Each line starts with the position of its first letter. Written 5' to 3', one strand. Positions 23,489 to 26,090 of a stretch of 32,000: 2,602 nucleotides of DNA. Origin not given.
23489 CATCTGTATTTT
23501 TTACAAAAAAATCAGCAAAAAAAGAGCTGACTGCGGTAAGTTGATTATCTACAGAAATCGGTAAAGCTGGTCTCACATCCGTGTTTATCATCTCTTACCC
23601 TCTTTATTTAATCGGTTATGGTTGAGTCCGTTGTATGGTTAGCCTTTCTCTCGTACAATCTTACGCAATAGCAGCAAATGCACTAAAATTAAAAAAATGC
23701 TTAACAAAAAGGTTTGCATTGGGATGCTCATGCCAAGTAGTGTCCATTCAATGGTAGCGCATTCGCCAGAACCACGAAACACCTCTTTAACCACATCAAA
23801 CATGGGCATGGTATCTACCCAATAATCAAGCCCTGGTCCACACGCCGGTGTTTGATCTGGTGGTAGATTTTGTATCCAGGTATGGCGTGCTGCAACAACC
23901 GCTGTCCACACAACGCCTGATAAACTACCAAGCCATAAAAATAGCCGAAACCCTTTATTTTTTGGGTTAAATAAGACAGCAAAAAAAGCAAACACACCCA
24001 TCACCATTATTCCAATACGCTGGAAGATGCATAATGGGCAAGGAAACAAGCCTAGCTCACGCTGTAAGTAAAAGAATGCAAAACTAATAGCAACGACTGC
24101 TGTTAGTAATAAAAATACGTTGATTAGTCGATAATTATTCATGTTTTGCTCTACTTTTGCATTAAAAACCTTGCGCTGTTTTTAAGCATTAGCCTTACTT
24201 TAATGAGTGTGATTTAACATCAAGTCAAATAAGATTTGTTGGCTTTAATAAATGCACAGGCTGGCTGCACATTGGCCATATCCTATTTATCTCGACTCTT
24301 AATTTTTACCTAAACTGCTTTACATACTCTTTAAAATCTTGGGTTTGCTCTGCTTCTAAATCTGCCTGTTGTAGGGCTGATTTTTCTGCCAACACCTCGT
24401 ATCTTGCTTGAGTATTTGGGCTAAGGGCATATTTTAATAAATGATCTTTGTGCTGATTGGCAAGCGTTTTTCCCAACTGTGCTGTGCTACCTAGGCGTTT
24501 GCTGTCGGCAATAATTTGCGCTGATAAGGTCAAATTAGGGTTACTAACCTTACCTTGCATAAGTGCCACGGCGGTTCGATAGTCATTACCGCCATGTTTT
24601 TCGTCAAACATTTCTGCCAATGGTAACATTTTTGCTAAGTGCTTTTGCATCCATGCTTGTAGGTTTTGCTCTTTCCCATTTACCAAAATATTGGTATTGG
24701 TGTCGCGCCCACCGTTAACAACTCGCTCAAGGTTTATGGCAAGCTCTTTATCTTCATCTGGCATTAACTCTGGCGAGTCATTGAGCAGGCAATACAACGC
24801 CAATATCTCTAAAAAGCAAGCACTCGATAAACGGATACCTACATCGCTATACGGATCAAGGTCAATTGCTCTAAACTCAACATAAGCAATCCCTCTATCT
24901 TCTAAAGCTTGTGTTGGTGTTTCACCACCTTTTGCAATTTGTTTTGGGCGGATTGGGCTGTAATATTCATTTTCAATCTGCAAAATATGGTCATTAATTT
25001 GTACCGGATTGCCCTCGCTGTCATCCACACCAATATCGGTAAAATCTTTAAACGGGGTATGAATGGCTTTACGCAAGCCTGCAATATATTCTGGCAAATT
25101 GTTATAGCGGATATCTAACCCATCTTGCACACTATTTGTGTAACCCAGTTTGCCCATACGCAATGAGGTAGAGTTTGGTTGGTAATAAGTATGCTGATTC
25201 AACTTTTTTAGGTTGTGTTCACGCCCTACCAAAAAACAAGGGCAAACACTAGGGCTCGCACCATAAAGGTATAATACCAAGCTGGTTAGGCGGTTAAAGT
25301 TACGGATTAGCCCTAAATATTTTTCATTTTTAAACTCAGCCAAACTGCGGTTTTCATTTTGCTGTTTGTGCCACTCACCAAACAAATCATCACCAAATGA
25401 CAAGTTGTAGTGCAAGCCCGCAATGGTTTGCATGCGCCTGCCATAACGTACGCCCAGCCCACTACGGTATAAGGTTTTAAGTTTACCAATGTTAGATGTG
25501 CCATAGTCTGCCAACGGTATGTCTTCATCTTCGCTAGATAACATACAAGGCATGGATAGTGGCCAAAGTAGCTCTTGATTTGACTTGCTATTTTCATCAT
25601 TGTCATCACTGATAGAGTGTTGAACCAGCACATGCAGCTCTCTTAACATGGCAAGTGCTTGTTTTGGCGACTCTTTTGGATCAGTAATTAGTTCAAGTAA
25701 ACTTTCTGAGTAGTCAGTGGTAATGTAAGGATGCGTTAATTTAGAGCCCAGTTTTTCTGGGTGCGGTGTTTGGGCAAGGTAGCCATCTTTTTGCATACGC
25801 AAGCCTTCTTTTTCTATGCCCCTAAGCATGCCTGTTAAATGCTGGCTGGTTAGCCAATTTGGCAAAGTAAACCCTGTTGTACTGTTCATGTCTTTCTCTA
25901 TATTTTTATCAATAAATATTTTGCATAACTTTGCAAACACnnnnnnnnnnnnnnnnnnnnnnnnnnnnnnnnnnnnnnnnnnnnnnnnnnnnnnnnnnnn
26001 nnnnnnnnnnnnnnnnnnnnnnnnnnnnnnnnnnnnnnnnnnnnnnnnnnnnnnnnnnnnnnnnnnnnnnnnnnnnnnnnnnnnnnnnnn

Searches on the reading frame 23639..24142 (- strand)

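Call 25: search_protein_families(library=ncbifam, proteins=[window:23639-24142:-], max_evalue=0.00001)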
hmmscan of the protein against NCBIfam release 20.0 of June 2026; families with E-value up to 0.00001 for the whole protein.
window:23639-24142:- (167 aa): 4 families
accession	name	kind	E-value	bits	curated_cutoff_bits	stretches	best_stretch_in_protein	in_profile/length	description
NF003354.0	PRK04388.1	equivalog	9.2e-32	110.3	168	1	10-158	16-161/172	disulfide bond formation protein B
NF002552.0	PRK02110.1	equivalog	2.9e-22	79.2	138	1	9-161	13-164/169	disulfide bond formation protein B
NF002485.0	PRK01749.1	equivalog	4.2e-15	56.1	157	1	10-164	16-168/177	disulfide bond formation protein DsbB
NF003304.0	PRK04307.1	equivalog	4.7e-06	26.1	212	1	3-129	22-151/221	protein-disulfide oxidoreductase DsbI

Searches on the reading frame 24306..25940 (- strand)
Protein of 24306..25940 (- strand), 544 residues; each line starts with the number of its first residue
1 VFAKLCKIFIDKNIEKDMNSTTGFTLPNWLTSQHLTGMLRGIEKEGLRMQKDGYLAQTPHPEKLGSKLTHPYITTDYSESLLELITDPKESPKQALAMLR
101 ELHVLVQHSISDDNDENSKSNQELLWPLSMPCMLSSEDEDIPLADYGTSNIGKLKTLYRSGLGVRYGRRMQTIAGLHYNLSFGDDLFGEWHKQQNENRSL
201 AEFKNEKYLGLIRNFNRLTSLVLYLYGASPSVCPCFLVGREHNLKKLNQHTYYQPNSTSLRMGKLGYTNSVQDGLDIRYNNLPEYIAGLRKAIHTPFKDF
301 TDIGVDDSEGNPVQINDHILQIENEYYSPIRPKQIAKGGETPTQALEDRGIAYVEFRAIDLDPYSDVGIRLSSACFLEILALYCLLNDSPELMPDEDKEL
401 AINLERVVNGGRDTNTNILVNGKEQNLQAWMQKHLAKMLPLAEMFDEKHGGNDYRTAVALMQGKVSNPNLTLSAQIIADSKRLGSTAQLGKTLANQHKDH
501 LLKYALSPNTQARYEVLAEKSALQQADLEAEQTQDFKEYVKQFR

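Call 25: search_protein_families(library=ncbifam, proteins=[window:24306-25940:-], max_evalue=0.00001)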
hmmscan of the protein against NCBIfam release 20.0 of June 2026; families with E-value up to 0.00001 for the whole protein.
window:24306-25940:- (544 aa): 3 families
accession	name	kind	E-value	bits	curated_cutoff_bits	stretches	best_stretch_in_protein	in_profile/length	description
TIGR01434.1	glu_cys_ligase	equivalog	2.4e-154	514.7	393.3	1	32-542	11-511/512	glutamate--cysteine ligase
NF002688.0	PRK02471.1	equivalog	6.4e-83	279.4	425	2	40-294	21-251/756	bifunctional glutamate--cysteine ligase GshA/glutathione synthetase GshB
TIGR01435.1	glu_cys_lig_rel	equivalog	1.1e-50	172.7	656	2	41-294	11-235/719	bifunctional glutamate--cysteine ligase/glutathione synthetase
